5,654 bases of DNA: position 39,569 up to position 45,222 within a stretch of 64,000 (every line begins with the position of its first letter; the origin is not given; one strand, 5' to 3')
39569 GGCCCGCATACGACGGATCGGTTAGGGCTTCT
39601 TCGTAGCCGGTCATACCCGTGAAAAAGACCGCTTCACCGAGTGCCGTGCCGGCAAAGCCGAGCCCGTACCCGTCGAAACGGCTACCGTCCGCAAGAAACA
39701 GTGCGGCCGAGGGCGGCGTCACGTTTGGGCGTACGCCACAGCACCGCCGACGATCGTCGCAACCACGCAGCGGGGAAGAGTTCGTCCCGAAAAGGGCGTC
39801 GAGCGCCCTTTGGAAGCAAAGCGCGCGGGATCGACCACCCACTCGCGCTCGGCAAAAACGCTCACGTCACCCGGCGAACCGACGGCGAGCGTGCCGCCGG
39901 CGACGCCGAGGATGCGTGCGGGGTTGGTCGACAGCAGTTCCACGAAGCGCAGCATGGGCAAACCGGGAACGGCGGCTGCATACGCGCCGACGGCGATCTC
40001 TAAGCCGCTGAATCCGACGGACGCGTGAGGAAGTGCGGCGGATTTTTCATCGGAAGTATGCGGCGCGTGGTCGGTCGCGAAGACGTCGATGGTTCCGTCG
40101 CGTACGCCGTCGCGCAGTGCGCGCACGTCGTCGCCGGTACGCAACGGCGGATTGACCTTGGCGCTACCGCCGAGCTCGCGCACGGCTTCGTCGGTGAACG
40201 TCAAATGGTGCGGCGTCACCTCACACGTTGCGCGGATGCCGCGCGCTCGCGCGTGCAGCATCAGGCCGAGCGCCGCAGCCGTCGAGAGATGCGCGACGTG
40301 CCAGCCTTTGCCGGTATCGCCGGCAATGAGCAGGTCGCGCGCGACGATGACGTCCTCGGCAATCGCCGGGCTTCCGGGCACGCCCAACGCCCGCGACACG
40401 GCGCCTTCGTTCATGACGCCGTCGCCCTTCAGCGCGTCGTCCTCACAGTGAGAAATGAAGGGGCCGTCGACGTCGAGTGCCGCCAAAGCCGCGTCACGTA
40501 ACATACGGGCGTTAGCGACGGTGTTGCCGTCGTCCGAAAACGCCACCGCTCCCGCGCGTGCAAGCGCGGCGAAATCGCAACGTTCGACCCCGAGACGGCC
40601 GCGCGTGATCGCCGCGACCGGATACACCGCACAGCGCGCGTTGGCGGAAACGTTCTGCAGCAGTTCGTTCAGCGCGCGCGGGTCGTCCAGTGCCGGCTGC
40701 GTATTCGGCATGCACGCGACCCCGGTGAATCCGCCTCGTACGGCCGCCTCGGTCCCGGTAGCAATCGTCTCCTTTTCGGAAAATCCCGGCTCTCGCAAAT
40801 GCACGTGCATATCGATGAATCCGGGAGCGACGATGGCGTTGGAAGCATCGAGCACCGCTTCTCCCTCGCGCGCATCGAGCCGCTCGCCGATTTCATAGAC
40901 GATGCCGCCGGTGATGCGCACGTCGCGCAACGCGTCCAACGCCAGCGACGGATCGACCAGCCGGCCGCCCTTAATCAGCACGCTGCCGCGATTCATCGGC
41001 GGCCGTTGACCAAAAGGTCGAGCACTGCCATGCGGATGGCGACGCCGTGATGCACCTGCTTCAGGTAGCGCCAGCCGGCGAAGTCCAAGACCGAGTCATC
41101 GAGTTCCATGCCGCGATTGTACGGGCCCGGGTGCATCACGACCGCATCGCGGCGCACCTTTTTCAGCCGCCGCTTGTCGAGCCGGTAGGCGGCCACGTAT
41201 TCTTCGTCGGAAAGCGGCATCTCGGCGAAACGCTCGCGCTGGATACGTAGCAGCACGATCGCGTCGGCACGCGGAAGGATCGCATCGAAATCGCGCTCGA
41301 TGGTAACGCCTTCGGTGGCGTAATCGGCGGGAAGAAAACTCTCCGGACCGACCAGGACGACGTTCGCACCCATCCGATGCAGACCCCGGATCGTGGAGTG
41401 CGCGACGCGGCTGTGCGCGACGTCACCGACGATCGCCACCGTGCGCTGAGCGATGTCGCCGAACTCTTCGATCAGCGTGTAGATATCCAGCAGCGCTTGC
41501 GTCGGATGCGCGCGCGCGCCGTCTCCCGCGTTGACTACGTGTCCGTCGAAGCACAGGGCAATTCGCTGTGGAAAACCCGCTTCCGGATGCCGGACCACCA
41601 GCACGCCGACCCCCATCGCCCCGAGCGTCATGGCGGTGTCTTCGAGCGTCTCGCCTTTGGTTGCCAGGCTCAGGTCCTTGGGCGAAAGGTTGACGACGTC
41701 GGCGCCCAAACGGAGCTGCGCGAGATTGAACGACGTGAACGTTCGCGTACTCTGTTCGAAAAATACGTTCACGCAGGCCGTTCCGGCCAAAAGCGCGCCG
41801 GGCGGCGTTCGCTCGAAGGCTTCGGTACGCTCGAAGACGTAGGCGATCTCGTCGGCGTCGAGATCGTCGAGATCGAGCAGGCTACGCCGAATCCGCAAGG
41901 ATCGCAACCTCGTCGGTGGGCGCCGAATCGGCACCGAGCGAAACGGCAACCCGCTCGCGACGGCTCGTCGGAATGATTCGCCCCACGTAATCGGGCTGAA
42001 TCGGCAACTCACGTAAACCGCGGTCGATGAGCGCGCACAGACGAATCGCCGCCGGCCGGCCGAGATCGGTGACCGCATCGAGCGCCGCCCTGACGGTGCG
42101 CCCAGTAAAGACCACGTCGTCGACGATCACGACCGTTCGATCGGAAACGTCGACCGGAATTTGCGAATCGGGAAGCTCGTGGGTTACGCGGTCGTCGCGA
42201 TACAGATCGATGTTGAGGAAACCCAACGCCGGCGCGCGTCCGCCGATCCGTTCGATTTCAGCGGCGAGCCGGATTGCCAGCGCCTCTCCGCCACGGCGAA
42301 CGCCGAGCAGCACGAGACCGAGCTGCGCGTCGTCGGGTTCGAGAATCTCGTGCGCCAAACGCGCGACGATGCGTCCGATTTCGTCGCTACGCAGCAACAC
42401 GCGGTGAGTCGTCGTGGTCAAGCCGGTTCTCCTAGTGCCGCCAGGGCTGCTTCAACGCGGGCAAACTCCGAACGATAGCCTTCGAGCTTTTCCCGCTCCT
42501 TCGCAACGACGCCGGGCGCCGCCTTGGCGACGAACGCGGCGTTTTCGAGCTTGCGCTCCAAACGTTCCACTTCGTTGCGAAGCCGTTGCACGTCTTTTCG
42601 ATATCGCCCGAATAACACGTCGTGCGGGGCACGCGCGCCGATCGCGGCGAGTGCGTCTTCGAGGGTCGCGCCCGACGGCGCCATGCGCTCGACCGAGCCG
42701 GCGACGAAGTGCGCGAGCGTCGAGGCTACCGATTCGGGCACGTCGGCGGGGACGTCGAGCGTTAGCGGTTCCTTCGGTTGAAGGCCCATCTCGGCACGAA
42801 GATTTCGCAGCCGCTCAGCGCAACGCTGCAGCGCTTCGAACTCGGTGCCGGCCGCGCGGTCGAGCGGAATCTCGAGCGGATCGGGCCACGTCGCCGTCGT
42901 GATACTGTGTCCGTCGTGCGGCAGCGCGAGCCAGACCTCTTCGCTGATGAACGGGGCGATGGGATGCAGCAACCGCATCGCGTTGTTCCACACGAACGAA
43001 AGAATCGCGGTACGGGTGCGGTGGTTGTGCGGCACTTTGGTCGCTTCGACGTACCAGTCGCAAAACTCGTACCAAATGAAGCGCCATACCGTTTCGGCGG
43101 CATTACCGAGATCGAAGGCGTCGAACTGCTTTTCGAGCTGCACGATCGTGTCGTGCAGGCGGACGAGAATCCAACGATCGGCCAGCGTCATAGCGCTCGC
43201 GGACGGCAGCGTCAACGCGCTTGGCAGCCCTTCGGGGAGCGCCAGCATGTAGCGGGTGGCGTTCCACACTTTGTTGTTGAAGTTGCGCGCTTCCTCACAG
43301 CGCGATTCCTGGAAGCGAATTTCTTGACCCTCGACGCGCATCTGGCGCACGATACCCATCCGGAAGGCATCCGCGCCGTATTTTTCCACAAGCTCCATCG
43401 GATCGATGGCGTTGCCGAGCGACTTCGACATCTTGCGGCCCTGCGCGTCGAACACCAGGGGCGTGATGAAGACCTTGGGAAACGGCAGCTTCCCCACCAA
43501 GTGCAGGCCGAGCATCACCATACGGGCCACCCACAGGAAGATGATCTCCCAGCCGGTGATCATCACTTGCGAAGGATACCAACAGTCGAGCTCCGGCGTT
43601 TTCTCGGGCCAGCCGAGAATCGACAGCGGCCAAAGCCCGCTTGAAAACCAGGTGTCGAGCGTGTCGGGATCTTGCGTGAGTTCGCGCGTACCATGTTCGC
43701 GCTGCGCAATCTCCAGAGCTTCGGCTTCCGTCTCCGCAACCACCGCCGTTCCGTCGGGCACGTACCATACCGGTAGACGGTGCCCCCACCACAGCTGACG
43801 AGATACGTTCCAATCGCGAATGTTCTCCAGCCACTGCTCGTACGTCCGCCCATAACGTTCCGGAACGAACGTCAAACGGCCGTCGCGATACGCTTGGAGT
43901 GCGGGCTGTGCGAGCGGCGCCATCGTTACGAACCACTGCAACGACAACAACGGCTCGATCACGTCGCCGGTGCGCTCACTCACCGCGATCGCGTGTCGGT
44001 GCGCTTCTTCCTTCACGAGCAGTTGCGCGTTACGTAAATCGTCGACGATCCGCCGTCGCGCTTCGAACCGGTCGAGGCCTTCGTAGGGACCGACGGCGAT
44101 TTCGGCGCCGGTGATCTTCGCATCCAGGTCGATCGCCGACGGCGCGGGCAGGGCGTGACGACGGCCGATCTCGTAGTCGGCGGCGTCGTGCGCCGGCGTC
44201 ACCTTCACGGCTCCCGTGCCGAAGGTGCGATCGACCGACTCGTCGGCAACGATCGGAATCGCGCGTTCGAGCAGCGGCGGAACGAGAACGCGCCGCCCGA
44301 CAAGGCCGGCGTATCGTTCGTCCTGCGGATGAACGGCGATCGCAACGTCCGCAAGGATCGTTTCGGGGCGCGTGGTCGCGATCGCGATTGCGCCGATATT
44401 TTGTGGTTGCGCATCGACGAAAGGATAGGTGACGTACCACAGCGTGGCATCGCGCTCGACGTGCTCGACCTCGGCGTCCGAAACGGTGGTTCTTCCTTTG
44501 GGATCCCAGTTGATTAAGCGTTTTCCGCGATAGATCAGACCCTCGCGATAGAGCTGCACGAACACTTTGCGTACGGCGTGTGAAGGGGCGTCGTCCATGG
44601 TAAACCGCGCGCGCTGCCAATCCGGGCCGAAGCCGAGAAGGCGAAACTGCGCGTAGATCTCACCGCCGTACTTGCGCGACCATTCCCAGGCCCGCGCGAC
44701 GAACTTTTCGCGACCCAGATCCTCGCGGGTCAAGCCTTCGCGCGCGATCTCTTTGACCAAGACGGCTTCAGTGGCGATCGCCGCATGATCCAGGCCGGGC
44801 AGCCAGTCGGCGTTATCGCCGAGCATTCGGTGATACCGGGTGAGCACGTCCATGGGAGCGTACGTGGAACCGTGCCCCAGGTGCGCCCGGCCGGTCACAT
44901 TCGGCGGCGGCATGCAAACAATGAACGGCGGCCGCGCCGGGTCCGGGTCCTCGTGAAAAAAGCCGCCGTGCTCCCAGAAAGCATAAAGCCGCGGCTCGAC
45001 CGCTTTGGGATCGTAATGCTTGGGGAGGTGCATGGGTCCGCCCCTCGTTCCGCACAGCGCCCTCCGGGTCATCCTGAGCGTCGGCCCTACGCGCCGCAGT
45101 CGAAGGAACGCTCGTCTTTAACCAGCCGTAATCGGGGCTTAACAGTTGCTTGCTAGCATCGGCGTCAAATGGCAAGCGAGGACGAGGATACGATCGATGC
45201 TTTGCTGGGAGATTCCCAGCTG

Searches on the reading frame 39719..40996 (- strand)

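Call 8: search_protein_families(library=pfam, proteins=[window:39719-40996:-], max_evalue=0.001)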
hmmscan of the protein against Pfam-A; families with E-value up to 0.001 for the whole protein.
window:39719-40996:- (425 aa): 3 families
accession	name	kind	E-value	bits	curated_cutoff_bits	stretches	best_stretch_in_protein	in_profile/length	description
PF01979.26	Amidohydro_1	-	8.9e-26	91.4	25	1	55-419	1-343/345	Amidohydrolase family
PF12890.13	DHOase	-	9.7e-12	45.6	21.2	1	55-239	3-139/142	Dihydro-orotase-like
PF07969.17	Amidohydro_3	-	2.9e-11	44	29.7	2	271-422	323-472/472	Amidohydrolase family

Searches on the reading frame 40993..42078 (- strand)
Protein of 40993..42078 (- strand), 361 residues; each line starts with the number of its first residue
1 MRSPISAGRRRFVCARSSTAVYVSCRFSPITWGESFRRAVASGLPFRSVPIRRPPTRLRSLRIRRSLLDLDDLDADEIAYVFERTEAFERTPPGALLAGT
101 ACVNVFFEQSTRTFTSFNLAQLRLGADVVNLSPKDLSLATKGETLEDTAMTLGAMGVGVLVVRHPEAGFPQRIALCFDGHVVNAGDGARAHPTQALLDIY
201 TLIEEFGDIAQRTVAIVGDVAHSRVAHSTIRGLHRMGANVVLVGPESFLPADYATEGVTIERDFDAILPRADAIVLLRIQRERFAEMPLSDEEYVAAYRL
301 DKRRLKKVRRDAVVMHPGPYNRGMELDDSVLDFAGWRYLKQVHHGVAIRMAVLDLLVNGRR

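Call 8: search_protein_families(library=pfam, proteins=[window:40993-42078:-], max_evalue=0.001)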
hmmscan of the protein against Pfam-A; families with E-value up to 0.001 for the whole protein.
window:40993-42078:- (361 aa): 2 families
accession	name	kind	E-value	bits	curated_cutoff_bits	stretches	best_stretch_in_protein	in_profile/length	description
PF02729.26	OTCace_N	-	7.1e-36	123.9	29.9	1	65-204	1-148/148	Aspartate/ornithine carbamoyltransferase, carbamoyl-P binding domain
PF00185.30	OTCace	-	3.1e-22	79.7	29.4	1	212-355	3-156/157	Aspartate/ornithine carbamoyltransferase, Asp/Orn binding domain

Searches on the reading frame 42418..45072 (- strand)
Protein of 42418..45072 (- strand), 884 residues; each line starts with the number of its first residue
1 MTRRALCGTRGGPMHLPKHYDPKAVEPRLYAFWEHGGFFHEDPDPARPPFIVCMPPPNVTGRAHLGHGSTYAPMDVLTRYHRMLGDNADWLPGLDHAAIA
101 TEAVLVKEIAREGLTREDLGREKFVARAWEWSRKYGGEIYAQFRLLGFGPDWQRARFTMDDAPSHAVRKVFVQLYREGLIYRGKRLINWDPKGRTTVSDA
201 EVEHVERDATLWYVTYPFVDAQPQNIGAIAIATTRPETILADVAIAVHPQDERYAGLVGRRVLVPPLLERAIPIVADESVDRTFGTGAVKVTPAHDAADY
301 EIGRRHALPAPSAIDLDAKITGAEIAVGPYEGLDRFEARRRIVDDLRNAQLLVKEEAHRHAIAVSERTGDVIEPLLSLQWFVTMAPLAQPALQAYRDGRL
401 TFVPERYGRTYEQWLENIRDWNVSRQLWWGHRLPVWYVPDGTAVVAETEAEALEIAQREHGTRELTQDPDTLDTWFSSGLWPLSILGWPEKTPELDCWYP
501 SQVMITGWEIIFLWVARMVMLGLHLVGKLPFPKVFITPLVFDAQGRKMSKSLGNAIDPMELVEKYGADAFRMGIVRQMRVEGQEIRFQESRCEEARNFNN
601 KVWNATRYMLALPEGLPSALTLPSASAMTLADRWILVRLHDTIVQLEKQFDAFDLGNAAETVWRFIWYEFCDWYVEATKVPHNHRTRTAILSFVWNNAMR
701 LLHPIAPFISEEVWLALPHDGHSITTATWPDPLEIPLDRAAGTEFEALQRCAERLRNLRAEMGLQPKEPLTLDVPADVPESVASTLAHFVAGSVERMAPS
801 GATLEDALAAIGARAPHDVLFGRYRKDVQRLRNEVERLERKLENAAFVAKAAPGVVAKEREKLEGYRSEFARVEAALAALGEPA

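Call 8: search_protein_families(library=pfam, proteins=[window:42418-45072:-], max_evalue=0.001)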
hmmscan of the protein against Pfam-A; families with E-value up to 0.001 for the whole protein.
window:42418-45072:- (884 aa): 6 families
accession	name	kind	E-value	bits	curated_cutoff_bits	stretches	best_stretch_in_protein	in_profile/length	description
PF00133.28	tRNA-synt_1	-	7.9e-122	407.4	22.7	1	29-576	2-404/414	tRNA synthetases class I (I, L, M and V)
PF08264.19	Anticodon_1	-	2.6e-30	105.7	25.1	1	632-771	1-145/148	Anticodon-binding domain of tRNA ligase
PF09334.17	tRNA-synt_1g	-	2e-15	56.9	20.1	2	539-597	319-376/391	tRNA synthetases class I (M)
PF10458.14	Val_tRNA-synt_C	-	5.1e-12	46.3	25.9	1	823-881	8-66/66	Valyl tRNA synthetase tRNA binding arm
PF13603.12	tRNA-synt_1_2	-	1e-05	25.6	25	1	252-316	78-142/185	Leucyl-tRNA synthetase, editing domain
PF01406.26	tRNA-synt_1e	-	0.00084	19.2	27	0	542-595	248-299/301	tRNA synthetases class I (C) catalytic domain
